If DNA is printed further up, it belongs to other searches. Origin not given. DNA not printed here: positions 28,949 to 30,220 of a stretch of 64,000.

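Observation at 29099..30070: Membrane-anchored protein with three tandem TRAM domains, divergently paired with rimO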

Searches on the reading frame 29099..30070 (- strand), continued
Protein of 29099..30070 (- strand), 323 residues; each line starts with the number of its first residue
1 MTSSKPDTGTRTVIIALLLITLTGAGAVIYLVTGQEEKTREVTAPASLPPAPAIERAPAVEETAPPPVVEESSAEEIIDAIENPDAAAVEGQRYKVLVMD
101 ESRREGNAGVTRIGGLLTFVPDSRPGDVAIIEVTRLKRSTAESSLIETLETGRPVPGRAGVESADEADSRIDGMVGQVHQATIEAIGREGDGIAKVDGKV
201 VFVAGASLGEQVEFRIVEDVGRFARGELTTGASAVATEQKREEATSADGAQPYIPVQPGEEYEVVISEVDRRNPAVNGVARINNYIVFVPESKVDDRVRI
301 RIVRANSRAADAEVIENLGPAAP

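Call 36: search_solved_structures(query=window:29099-30070:-, max_evalue=0.01, show_alignments=3)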
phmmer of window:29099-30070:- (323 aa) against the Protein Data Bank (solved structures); distinct sequences matched with E-value up to 0.01: 2.
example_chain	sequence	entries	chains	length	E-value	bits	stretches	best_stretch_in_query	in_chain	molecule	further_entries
1yez_A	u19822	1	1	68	7e-09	38.9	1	254-316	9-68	MM1357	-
1yvc_A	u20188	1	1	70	2e-06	30.8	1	174-226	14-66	MrR5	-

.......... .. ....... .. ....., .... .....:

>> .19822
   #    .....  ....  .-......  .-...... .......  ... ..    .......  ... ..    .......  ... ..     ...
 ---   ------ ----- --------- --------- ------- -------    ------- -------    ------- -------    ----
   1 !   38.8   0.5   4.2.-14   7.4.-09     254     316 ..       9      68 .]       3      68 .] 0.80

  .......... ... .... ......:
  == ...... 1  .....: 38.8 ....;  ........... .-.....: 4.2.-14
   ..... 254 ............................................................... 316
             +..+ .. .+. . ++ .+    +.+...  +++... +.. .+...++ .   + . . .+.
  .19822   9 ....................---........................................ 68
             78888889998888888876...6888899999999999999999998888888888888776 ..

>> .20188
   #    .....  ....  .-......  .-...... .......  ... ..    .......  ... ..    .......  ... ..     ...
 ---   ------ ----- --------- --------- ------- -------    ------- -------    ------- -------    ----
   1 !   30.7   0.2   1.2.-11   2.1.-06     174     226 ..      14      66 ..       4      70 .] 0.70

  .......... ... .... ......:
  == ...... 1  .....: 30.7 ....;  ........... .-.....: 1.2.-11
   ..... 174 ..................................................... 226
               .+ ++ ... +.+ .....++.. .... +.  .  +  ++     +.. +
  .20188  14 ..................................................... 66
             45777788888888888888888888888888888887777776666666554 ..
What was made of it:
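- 29381..29557 (-): TRAM repeat 2 (residues 172-230). Aligns to TRAM0076 (1yvc) residues 14-66 (call 36).
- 29111..29305 (-): TRAM repeat 3 (residues 256-320), with the family-specific DRRNP insertion. Aligns to MM1357 (1yez) residues 9-68 (call 36).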

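Call 37: find_encoding_contigs(protein=P0005, flank=7000, max_places=2)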
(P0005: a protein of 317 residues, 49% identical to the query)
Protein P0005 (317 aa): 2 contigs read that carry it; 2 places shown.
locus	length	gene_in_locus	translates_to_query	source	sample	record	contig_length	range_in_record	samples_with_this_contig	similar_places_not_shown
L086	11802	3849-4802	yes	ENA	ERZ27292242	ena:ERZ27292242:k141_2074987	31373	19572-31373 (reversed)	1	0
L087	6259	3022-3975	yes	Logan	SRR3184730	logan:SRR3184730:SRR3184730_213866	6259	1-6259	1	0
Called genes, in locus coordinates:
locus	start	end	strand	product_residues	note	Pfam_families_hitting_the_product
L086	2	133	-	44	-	?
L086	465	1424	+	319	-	PF00685:Sulfotransfer_1, PF13469:Sulfotransfer_3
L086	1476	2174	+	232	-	PF02678:Pirin, PF07883:Cupin_2, PF17954:Pirin_C_2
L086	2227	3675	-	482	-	PF01073:3Beta_HSD (weak), PF01370:Epimerase, PF05368:NmrA, PF13460:NAD_binding_10, PF16363:GDP_Man_Dehyd (weak), PF11066:DUF2867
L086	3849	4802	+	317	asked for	PF01938:TRAM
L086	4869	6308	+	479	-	PF13600:DUF4140 (faint), PF13598:DUF4139 (weak)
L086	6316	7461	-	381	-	PF00696:AA_kinase, PF01472:PUA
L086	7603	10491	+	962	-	PF02347:GDC-P, PF01212:Beta_elim_lyase (weak), PF21478:GcvP2_C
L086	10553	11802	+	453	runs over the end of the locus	PF00672:HAMP (weak), PF01590:GAF (weak), PF13185:GAF_2, PF00512:HisKA, PF02518:HATPase_c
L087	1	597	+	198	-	?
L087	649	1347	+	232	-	PF02678:Pirin, PF07883:Cupin_2, PF17954:Pirin_C_2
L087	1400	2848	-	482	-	PF01073:3Beta_HSD (weak), PF01370:Epimerase, PF05368:NmrA, PF13460:NAD_binding_10, PF16363:GDP_Man_Dehyd (weak), PF11066:DUF2867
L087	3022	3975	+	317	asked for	PF01938:TRAM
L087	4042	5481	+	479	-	PF13600:DUF4140 (faint), PF13598:DUF4139 (weak)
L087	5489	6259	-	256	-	?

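Call 38: find_encoding_contigs(protein=P0009, flank=7000, max_places=2)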
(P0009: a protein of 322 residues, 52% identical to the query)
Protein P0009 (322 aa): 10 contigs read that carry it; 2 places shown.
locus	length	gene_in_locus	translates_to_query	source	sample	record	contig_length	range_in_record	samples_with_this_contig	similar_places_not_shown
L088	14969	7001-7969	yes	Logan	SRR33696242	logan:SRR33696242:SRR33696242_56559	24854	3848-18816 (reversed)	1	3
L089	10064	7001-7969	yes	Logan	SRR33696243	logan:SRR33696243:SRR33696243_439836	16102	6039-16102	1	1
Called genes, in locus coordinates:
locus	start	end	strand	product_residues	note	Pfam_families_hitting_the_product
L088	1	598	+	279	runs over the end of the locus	PF13485:Peptidase_MA_2 (weak)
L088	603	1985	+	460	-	PF07690:MFS_1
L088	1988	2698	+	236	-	PF05721:PhyH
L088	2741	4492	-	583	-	PF02922:CBM_48, PF16561:AMPK1_CBM, PF00128:Alpha-amylase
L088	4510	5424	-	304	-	PF01545:Cation_efflux, PF16916:ZT_dimer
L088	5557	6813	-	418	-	PF16491:Peptidase_M48_N, PF01435:Peptidase_M48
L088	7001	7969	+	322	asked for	PF01938:TRAM (weak), PF21579:PabTrmU54_TRAM_dom (faint), PF01938:TRAM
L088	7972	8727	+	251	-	PF08378:NERD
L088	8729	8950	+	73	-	-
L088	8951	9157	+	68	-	-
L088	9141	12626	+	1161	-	PF13567:DUF4131, PF03772:Competence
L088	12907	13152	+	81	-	PF01192:RNA_pol_Rpb6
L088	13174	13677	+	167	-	PF01668:SmpB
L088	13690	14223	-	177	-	-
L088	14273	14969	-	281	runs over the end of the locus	PF08538:DUF1749, PF12146:Hydrolase_4, PF00561:Abhydrolase_1, PF12697:Abhydrolase_6, PF12048:DUF3530 (weak)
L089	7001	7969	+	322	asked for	PF01938:TRAM (weak), PF21579:PabTrmU54_TRAM_dom (faint), PF01938:TRAM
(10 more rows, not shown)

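Call 39: find_encoding_contigs(protein=P0013, flank=7000, max_places=2)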
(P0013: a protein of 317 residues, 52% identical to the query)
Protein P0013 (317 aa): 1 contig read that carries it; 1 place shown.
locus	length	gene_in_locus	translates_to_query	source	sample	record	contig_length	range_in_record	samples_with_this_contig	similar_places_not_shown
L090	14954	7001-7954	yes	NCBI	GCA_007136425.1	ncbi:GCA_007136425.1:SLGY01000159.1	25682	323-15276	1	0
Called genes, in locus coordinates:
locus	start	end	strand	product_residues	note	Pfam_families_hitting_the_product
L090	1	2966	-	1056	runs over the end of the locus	PF22842:Pel9A-like_beta_helix, PF13229:Beta_helix, PF05048:NosD, PF13229:Beta_helix, PF18657:YDG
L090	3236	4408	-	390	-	PF00817:IMS, PF11798:IMS_HHH, PF21999:IMS_HHH_1, PF11799:IMS_C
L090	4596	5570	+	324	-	PF04018:VCA0040-like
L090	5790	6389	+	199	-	PF08712:Nfu_N, PF01106:NifU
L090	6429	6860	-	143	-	PF03692:CxxCxxCC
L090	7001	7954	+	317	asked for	PF01938:TRAM, PF21579:PabTrmU54_TRAM_dom (faint), PF01938:TRAM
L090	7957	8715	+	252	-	PF08378:NERD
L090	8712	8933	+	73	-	-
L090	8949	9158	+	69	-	-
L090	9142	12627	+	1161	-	PF13567:DUF4131 (weak), PF03772:Competence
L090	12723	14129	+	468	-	PF14821:Thr_synth_N, PF00291:PALP, PF24857:THR4_C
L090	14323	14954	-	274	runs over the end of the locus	PF06293:Kdo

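Call 43: find_encoding_contigs(protein=P0008, flank=6000, max_places=2)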
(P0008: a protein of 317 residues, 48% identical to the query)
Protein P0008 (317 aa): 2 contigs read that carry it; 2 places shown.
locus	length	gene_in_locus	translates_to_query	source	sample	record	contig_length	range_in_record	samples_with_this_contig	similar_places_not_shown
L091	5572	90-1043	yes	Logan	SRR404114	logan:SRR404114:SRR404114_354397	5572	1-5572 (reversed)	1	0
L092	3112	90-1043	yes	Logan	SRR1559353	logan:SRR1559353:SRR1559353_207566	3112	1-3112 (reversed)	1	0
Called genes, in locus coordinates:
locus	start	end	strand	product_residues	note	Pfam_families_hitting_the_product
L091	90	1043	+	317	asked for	PF01938:TRAM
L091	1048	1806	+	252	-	PF08378:NERD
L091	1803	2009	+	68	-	-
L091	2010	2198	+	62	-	-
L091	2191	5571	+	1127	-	?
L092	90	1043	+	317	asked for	PF01938:TRAM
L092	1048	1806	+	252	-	PF08378:NERD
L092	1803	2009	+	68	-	-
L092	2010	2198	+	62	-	-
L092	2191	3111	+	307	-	?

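Call 44: find_encoding_contigs(protein=P0030, flank=6000, max_places=2)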
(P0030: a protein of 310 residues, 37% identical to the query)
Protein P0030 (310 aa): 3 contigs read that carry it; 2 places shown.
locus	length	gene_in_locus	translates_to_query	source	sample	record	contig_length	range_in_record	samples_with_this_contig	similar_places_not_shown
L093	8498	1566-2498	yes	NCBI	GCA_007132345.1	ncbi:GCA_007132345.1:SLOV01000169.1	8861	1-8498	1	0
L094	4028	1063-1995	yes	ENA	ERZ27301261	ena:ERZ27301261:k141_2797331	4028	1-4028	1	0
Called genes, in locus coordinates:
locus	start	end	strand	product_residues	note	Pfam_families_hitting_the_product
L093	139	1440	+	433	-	PF01773:Nucleos_tra2_N, PF07670:Gate, PF07662:Nucleos_tra2_C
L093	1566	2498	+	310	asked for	PF01938:TRAM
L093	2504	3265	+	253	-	PF08378:NERD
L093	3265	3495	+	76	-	-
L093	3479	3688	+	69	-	-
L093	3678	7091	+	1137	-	PF13567:DUF4131, PF03772:Competence, PF00753:Lactamase_B (faint)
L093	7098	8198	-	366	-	PF04381:RdgC (faint)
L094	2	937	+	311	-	?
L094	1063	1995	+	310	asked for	PF01938:TRAM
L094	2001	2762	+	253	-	PF08378:NERD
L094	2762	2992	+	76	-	-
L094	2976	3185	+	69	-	-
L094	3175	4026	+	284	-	?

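Call 57: search_protein_families(library=padloc, proteins=[window:29099-30070:-, L083:8957-9712:+, L083:9712-9936:+, L083:9936-10142:+, L083:10126-13590:+], max_evalue=0.01)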
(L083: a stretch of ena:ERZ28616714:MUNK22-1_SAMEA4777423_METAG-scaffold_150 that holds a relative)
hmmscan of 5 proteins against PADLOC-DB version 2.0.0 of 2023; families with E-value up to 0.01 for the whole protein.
window:29099-30070:- (323 aa): 0 families

L083:8957-9712:+ (251 aa): 3 families
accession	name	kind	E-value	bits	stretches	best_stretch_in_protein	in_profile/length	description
PDLC02512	PglW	-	5.4e-09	32.5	1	118-185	48-117/1403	PglW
PDLC03921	MkoA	-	2e-06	23.8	1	90-219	14-143/1607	-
PDLC02513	PglW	-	0.0036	12.6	1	87-155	13-81/1413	PglW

L083:9712-9936:+ (74 aa): 0 families

L083:9936-10142:+ (68 aa): 0 families

L083:10126-13590:+ (1154 aa): 0 families
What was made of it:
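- On Known anti-phage defence systems (PADLOC): NERD hits only the N-terminal NERD region of PglW and MkoA (call 57).
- Tried and rejected: Rejected, because PADLOC hits only the generic NERD region (call 57).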

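Call 58: search_protein_families(library=ncbifam, proteins=[L083:8957-9712:+, L083:9712-9936:+, L083:9936-10142:+, L083:10126-13590:+], max_evalue=0.001)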
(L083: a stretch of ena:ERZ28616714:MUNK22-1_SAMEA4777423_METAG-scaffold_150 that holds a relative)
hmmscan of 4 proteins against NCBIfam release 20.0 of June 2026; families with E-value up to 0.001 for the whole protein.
L083:8957-9712:+ (251 aa): 2 families
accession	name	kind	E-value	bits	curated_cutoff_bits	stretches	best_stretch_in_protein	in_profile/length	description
NF047741.1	antiphage_MADS6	equivalog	6.2e-13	48.1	460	1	87-193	12-113/612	methylation-associated defense system protein kinase MAD6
NF033442.0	BREX_PglW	equivalog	4.2e-08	31.4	990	1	121-186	48-111/1391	BREX system serine/threonine kinase PglW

L083:9712-9936:+ (74 aa): 0 families

L083:9936-10142:+ (68 aa): 0 families

L083:10126-13590:+ (1154 aa): 4 families
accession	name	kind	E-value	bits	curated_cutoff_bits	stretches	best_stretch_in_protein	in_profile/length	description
TIGR00361.1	ComEC_Rec2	equivalog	1.1e-34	119.6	190.05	2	627-1040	297-613/663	DNA internalization-related competence protein ComEC/Rec2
TIGR00360.1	ComEC_N-term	subfamily_domain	2.1e-13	50.9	36.5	1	430-566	2-130/171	ComEC/Rec2-related protein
NF045979.1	ComEC_MAG0480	equivalog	1.2e-12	47.4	150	1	405-567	196-353/461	MAG0480 family ComEC-like protein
NF008580.0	PRK11539.1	equivalog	1.7e-12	46.5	969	2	424-542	222-344/758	ComEC family protein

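Call 60: list_cluster_members(proteins=[P0001, P0017, P0013, P0015, P0024, P0026, P0030])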
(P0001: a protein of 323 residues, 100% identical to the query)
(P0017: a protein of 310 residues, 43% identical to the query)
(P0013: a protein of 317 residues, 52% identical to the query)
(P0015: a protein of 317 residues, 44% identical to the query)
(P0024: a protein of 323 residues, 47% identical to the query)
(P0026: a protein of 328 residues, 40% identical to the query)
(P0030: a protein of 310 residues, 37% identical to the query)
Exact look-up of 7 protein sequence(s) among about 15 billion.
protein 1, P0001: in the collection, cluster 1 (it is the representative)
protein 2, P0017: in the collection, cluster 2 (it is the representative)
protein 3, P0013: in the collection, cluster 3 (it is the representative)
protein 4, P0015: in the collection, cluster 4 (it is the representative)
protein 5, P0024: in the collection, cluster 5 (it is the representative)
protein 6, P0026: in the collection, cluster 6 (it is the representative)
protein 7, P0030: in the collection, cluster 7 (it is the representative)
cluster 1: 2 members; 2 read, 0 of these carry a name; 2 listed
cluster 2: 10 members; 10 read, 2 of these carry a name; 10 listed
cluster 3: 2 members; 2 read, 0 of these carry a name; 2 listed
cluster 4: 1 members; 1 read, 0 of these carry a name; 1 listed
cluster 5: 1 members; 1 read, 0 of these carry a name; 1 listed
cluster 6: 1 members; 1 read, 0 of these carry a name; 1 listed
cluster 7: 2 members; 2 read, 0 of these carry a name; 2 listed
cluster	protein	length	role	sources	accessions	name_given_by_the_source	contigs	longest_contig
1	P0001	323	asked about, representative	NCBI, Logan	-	-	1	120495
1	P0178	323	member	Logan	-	-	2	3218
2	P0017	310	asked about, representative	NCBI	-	-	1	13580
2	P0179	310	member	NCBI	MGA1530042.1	MAG: TRAM domain-containing protein [Kiritimatiellia bacterium]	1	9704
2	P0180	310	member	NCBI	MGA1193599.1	MAG: TRAM domain-containing protein [Kiritimatiellia bacterium]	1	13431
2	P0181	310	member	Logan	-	-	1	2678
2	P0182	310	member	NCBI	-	-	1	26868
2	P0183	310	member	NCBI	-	-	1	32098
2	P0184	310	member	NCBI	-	-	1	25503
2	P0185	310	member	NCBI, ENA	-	-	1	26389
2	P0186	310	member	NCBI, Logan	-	-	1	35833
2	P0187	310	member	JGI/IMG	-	-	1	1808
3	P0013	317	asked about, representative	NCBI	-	-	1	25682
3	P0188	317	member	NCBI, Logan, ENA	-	-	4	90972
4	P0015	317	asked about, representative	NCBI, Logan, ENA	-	-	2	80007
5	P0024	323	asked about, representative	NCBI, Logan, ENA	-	-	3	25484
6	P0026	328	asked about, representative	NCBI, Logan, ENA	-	-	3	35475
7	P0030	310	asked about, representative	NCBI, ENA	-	-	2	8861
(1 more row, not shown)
